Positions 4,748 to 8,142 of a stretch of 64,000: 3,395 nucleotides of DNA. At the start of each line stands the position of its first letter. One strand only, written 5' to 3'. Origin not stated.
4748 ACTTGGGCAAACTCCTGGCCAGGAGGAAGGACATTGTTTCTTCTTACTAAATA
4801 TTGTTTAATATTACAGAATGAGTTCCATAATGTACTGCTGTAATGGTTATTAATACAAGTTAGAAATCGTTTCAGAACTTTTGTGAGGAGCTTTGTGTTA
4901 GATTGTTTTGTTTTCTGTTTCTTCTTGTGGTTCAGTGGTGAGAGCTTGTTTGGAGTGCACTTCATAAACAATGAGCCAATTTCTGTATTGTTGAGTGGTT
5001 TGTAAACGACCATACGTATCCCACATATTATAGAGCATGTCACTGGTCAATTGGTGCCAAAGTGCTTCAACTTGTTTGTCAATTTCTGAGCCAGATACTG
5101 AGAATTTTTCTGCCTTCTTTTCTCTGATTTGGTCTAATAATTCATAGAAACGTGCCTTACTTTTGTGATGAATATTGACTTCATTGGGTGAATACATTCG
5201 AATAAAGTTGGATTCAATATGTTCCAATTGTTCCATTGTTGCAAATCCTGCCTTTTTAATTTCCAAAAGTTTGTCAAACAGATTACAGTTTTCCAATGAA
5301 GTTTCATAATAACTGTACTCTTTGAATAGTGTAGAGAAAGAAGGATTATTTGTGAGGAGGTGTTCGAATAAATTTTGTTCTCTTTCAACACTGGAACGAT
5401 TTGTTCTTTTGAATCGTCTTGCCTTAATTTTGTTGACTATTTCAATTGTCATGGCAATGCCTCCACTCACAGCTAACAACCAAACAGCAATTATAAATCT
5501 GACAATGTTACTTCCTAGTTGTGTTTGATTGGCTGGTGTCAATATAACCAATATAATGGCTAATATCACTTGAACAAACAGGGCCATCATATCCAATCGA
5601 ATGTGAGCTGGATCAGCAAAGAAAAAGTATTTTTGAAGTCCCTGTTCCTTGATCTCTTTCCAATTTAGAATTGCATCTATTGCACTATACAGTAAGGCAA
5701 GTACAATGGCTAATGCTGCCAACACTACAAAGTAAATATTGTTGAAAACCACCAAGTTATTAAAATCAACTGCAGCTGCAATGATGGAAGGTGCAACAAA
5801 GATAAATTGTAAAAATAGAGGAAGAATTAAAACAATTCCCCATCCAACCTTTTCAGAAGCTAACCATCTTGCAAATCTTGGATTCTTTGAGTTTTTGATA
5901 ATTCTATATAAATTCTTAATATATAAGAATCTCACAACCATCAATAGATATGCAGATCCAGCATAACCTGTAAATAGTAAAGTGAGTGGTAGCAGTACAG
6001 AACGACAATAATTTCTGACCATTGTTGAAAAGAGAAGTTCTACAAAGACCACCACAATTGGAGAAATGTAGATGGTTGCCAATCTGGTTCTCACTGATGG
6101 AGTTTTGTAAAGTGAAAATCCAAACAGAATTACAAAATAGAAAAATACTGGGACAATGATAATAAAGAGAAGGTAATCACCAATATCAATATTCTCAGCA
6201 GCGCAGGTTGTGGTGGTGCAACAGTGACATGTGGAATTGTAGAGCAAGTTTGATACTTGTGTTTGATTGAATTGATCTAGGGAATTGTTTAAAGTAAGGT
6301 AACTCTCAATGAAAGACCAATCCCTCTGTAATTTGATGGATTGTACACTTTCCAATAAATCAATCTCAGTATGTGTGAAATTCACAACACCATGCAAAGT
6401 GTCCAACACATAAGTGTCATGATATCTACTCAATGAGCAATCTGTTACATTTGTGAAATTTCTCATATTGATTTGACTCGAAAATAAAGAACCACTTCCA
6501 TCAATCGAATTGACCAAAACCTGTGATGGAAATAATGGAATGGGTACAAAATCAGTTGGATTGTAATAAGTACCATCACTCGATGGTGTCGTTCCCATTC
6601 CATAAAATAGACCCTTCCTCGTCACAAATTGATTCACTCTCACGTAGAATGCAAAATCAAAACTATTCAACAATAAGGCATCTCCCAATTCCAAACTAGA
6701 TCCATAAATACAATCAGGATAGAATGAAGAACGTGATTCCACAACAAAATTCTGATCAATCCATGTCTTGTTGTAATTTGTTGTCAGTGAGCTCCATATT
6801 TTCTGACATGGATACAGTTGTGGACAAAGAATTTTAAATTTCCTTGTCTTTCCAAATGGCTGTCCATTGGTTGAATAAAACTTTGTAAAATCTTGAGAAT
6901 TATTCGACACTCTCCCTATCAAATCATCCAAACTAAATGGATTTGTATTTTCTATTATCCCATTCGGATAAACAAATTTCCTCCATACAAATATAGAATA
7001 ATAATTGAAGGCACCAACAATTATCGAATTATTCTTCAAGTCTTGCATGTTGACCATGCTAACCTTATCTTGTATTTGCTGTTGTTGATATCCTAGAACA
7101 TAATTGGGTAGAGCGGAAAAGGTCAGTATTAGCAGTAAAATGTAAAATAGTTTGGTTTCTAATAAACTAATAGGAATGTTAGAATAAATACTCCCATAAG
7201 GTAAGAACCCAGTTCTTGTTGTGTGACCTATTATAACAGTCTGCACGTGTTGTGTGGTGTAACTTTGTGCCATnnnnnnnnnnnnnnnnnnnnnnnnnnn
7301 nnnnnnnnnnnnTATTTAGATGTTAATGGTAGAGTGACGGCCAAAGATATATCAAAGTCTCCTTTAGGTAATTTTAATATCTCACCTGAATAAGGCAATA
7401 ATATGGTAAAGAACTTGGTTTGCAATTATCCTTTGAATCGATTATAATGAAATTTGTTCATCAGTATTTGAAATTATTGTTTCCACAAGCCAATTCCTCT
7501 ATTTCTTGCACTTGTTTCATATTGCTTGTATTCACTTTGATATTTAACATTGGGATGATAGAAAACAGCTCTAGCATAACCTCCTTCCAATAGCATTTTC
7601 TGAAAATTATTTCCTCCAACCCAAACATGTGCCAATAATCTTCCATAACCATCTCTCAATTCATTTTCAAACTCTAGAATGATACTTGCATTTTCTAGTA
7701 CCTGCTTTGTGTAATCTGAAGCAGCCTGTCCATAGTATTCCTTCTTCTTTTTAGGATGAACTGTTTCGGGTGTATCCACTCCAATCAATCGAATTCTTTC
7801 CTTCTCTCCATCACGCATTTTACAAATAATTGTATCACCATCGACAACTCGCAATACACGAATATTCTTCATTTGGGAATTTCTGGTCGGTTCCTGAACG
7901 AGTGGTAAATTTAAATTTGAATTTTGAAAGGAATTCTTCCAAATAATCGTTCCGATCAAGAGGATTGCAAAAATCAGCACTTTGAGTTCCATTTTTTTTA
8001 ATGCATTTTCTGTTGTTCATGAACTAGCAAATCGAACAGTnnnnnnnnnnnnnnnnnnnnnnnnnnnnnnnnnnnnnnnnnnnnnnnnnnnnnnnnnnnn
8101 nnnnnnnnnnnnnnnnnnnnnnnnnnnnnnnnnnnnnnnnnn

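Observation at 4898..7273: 7TM receptor with a C-terminal RGS domain and a large Cys-containing ectodomain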

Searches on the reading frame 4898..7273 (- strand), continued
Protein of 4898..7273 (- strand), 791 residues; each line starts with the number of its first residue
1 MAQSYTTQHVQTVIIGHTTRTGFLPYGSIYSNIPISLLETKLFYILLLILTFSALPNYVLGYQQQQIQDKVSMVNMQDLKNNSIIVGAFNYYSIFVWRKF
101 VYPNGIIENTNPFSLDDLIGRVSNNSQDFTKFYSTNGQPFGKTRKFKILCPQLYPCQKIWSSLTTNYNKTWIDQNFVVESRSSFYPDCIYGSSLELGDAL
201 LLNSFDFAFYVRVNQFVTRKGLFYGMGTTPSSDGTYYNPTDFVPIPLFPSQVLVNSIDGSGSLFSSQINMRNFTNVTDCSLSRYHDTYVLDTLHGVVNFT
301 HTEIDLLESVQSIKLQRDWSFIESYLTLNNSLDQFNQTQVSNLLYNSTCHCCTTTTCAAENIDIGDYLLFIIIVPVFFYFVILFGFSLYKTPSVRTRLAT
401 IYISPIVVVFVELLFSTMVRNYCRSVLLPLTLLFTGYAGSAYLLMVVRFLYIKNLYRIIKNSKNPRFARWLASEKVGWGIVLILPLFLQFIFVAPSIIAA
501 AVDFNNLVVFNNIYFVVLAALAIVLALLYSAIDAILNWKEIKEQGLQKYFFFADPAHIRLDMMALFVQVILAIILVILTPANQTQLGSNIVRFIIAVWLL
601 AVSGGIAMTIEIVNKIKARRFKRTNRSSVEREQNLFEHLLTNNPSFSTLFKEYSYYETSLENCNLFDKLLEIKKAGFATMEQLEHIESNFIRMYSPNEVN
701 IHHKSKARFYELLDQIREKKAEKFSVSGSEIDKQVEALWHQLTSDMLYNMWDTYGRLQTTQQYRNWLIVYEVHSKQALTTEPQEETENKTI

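Call 80: list_cluster_members(proteins=[P0060, P0076, P0080, P0088, P0099, P0106, P0112, P0128, P0141, P0150])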
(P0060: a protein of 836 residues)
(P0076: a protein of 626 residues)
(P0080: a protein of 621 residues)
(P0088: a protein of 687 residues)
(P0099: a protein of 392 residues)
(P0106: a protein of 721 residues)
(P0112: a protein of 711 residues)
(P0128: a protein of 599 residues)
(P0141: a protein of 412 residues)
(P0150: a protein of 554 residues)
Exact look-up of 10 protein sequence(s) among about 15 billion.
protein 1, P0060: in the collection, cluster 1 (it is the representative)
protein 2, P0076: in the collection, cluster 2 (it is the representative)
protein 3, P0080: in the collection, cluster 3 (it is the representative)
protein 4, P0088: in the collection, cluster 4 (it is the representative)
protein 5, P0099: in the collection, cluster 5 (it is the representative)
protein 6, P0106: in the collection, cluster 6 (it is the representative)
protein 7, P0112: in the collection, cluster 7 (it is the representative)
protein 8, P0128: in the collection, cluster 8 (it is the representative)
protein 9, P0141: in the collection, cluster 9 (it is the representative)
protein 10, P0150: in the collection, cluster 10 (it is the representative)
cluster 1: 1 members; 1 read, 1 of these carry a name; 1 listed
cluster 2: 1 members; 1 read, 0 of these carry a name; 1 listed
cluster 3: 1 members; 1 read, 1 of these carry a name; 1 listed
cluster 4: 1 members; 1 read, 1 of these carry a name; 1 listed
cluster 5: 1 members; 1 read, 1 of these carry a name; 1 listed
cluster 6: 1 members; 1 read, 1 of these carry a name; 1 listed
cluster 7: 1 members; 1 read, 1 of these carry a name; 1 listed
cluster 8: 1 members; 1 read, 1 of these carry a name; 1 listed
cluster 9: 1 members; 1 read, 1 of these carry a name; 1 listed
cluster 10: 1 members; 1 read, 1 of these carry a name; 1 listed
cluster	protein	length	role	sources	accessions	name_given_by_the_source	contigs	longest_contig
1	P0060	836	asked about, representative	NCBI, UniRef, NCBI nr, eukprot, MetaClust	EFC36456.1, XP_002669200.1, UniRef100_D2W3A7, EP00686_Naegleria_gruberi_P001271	predicted protein [Naegleria gruberi] | Predicted protein n=1 Tax=Naegleria gruberi TaxID=5762 RepID=D2W3A7_NAEGR | uncharacterized protein NAEGRDRAFT_75880 [Naegleria gruberi]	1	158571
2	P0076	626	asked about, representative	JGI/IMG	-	-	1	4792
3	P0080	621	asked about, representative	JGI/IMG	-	hypothetical protein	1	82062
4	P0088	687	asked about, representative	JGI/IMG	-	hypothetical protein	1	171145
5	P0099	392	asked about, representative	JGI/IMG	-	uncharacterized membrane protein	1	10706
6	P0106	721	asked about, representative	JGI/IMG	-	hypothetical protein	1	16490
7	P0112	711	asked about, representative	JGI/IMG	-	hypothetical protein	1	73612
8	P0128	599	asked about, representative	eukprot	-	gene6851-11012_t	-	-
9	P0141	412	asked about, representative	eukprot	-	gene12194-5781_t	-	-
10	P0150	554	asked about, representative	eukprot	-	snap_masked-scaffold_59-processed-gene-0.29-mRNA-1 protein AED:1.00 eAED:1.00 ...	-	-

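Call 82: search_protein_families(library=ncbifam, proteins=[P0041, P0047], max_evalue=10)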
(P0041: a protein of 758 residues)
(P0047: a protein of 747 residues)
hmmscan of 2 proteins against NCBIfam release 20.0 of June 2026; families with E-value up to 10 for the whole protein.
P0041 (758 aa): 0 families

P0047 (747 aa): 0 families

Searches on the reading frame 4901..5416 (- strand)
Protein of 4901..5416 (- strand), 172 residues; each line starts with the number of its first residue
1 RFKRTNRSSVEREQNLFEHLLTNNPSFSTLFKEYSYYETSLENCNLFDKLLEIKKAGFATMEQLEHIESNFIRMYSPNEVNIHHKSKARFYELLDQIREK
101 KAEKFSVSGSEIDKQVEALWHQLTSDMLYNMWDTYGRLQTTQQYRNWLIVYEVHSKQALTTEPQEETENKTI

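Call 15: search_solved_structures(query=window:4901-5416:-, max_evalue=10, show_alignments=2)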
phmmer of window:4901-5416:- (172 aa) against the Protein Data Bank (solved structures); distinct sequences matched with E-value up to 10: 16.
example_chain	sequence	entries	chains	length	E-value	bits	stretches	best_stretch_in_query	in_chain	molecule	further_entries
3c7k_B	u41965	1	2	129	0.03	17.5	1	20-87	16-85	Regulator of G-protein signaling 16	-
3c7l_A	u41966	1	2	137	0.033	17.3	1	20-87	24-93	Regulator of G-protein signaling 16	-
4xqk_A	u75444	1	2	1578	0.06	16.5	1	13-74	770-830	LlaBIII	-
2crp_A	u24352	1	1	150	0.068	16.3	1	14-88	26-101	Regulator of G-protein signaling 5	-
5wif_A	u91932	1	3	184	0.07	16.3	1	9-97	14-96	Spermidine N1-acetyltransferase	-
6d72_A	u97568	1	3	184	0.07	16.3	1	9-97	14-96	Spermidine N1-acetyltransferase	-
5ffj_A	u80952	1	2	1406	0.071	16.2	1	13-74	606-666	Endonuclease and methylase LlaGI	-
7tgh_T3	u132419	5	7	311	0.62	13.2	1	53-96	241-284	NDUTT3 | RNase III domain-containing protein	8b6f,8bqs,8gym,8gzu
3zu3_A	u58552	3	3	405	1.9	11.6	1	108-136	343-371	PUTATIVE REDUCTASE YPO4104/Y4119/YP_4011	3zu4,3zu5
4bkr_A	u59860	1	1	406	1.9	11.6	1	108-136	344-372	PUTATIVE REDUCTASE YPZ3_3519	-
5g2o_A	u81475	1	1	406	1.9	11.6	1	108-136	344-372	Enoyl-[acyl-carrier-protein] reductase [NADH]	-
5jam_A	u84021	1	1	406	1.9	11.6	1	108-136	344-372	Enoyl-[acyl-carrier-protein] reductase [NADH]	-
5jai_A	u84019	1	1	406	1.9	11.6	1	108-136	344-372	Enoyl-[acyl-carrier-protein] reductase [NADH]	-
5jaq_A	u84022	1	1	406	1.9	11.6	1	108-136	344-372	Enoyl-[acyl-carrier-protein] reductase [NADH]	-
3zu2_A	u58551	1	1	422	2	11.6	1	108-136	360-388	PUTATIVE REDUCTASE YPO4104/Y4119/YP_4011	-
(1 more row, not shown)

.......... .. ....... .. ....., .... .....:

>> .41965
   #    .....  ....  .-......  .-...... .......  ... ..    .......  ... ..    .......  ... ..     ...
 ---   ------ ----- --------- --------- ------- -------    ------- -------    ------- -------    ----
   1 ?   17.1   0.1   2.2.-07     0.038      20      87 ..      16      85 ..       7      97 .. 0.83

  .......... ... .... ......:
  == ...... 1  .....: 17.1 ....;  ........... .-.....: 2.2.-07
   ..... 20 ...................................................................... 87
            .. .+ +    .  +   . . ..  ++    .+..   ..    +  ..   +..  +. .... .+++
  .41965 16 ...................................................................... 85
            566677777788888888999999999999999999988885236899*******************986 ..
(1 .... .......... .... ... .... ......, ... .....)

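Call 19: search_solved_structures(query=A3, max_evalue=1, show_alignments=2)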
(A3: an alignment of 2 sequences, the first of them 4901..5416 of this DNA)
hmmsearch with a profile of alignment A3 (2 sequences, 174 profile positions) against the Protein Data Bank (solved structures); distinct sequences matched with E-value up to 1: 5.
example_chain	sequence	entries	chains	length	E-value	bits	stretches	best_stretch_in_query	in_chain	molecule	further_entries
3c7k_B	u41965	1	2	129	0.0041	20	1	18-88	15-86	Regulator of G-protein signaling 16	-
3c7l_A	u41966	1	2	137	0.0047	19.8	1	18-88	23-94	Regulator of G-protein signaling 16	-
2crp_A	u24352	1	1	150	0.017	17.9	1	14-87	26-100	Regulator of G-protein signaling 5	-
2ik8_B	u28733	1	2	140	0.07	16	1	17-87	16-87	Regulator of G-protein signaling 16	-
2bt2_A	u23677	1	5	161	0.093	15.6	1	17-87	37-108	REGULATOR OF G-PROTEIN SIGNALING 16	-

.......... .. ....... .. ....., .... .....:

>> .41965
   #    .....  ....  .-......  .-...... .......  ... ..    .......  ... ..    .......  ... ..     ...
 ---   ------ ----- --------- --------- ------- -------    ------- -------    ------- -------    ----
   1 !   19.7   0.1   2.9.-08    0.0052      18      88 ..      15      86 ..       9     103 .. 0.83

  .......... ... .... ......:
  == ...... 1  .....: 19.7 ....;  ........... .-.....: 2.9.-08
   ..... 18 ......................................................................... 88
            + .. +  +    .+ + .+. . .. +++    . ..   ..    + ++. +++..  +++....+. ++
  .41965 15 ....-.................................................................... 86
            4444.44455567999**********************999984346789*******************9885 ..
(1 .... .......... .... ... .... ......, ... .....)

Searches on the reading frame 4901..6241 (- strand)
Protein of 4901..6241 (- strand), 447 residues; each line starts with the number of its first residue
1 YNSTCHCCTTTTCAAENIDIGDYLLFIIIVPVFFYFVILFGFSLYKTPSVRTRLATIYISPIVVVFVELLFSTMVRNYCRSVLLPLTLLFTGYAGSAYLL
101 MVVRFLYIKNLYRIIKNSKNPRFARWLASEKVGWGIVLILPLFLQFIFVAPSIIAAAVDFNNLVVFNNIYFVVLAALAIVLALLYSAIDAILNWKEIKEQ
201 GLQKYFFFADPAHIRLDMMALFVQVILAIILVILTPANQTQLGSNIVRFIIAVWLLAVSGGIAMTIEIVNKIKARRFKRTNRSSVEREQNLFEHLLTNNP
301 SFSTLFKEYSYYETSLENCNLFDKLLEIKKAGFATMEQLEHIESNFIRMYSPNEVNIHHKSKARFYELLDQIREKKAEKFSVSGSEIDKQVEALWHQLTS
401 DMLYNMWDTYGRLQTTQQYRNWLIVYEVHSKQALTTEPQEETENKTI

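Call 20: find_homologous_proteins(query=A2, max_evalue=0.01)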
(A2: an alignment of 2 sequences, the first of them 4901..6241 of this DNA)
Query A2 (2 sequences) (447 aa, profile of the alignment): 1 proteins with E <= 0.01 among 8000 candidates.
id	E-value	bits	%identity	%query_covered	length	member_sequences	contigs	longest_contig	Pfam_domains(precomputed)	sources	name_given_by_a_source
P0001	6.8e-268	907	100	100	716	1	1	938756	-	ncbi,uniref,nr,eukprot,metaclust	ncbi:predicted protein [Naegleria gruberi]|uniref:Predicted protein n=1 Tax=Naegleria gruberi TaxID=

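Call 27: predict_structure(alignment_id=A2)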
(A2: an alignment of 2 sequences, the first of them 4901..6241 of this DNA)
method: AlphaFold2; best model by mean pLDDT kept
length: 447 residues; sequences in the alignment: 2
mean_pLDDT: 46.3   pTM: 0.29
mean pLDDT of the five models: 46.3, 43.8, 41.6, 40.6, 39.1
residues with pLDDT >= 90: 0; 70-90: 35; 50-70: 82; < 50: 330
segments of 3 or more residues with pLDDT < 50: 1-118, 127-164, 166-168, 174-186, 201-291, 311-314, 347-360, 407-447
pLDDT, mean of each block of 10 residues (from residue 1): 35 35 39 42 39 40 41 37 38 42 42 45 50 45 45 43 48 49 48 54 42 40 44 40 41 39 36 31 39 54 54 52 71 76 60 37 69 70 67 69 54 36 40 35 26
secondary structure, 60 per line:
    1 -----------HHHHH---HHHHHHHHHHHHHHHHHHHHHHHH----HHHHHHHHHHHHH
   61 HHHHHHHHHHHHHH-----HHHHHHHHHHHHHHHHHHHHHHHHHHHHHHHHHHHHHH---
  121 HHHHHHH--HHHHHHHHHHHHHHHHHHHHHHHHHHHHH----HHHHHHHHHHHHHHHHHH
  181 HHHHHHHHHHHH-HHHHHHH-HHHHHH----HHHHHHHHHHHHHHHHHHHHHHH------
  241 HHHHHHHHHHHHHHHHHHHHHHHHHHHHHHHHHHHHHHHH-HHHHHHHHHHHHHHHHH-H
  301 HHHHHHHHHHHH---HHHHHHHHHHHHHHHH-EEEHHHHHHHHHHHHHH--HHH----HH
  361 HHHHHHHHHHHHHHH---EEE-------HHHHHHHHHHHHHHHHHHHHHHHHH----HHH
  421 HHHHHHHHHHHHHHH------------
elements in order: H12-16 H20-43 H48-74 H80-117 H121-127 H130-158 H163-192 H194-200 H202-207 H212-234 H241-280 H282-298 H300-312 H316-331 E333-335 H336-349 H359-375 E379-381 H389-413 H418-435

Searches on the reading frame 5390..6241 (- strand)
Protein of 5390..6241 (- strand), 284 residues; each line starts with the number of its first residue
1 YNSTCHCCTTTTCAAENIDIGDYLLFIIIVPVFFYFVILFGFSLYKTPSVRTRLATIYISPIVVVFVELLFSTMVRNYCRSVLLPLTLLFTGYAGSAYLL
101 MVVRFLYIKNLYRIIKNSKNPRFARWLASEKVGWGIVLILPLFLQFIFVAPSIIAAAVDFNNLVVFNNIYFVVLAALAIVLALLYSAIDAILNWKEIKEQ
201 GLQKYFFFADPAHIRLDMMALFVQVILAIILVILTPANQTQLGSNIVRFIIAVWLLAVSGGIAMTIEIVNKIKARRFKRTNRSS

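Call 84: search_protein_families(library=pfam, proteins=[window:5390-6241:-], max_evalue=10)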
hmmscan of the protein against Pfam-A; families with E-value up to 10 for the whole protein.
window:5390-6241:- (284 aa): 0 families

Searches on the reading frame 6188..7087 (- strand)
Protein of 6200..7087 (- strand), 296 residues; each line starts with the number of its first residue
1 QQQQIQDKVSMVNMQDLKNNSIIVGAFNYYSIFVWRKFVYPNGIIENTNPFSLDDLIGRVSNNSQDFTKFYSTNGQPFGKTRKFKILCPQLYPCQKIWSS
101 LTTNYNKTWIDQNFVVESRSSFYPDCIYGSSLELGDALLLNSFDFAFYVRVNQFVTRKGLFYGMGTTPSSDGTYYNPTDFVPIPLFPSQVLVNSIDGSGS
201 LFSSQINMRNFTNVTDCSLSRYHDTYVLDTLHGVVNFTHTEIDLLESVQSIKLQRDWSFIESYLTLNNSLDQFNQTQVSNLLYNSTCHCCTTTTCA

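Call 60: search_solved_structures(query=A6, max_evalue=10, show_alignments=0)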
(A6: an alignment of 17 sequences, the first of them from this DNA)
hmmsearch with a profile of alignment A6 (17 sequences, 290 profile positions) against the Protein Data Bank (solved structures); distinct sequences matched with E-value up to 10: 3.
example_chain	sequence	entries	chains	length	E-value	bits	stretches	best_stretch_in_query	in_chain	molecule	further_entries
9vth_SU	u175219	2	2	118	0.14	14.7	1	151-234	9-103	40S ribosomal protein S10-1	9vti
1ojq_A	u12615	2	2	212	0.39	13.3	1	163-254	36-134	ADP-RIBOSYLTRANSFERASE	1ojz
8auv_l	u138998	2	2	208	0.67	12.5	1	151-234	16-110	eS10 (40S ribosomal protein S10) | 40S ribosomal protein S10-1-like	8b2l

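Call 61: search_protein_families(library=pfam, alignment_id=A6, max_evalue=1)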
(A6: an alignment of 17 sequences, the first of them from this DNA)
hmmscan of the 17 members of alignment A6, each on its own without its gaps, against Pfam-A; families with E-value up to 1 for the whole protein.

A. member 1, seq(297 aa): 0 families

B. families by the number of members that match (of 17 scanned): 12 families
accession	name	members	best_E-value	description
PF09084.16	NMT1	1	3.2e-05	NMT1/THI5 like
PF06926.16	Rep_Org_C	1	0.028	Putative replisome organiser protein C-terminus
PF21583.2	Fiber_head_BAdV-4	1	0.029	BAdV-4, Fiber, head domain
PF03642.18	MAP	1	0.043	MAP domain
PF16868.10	NMT1_3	1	0.057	NMT1-like family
PF06397.17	Desulfoferrod_N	1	0.062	Desulfoferrodoxin, N-terminal domain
PF03501.21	S10_plectin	1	0.064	Plectin/S10 domain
PF08775.15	ParB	1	0.091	ParB family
PF01120.23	Alpha_L_fucos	1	0.12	Alpha-L-fucosidase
PF15870.10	EloA-BP1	1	0.13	ElonginA binding-protein 1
PF01527.26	HTH_Tnp_1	1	0.22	Transposase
PF20503.3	DUF6730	1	0.57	Family of unknown function (DUF6730)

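Call 82: search_protein_families(library=ncbifam, proteins=[window:6200-7087:-], max_evalue=10)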
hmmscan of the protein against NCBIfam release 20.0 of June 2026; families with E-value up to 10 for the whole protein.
window:6200-7087:- (296 aa): 0 families

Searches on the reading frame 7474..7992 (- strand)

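Call 3: search_protein_families(library=pfam, proteins=[window:7474-7992:-], max_evalue=1)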
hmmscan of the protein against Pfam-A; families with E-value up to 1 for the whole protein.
window:7474-7992:- (172 aa): 2 families
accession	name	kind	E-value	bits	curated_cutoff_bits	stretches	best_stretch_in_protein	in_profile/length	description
PF00565.23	SNase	-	8.5e-28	97.4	21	1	66-172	1-107/107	Staphylococcal nuclease homologue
PF11090.14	Phage_T7_Gp13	-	0.085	13.7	25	1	97-134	37-74/86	Bacteriophage T7, probable scaffold protein Gp13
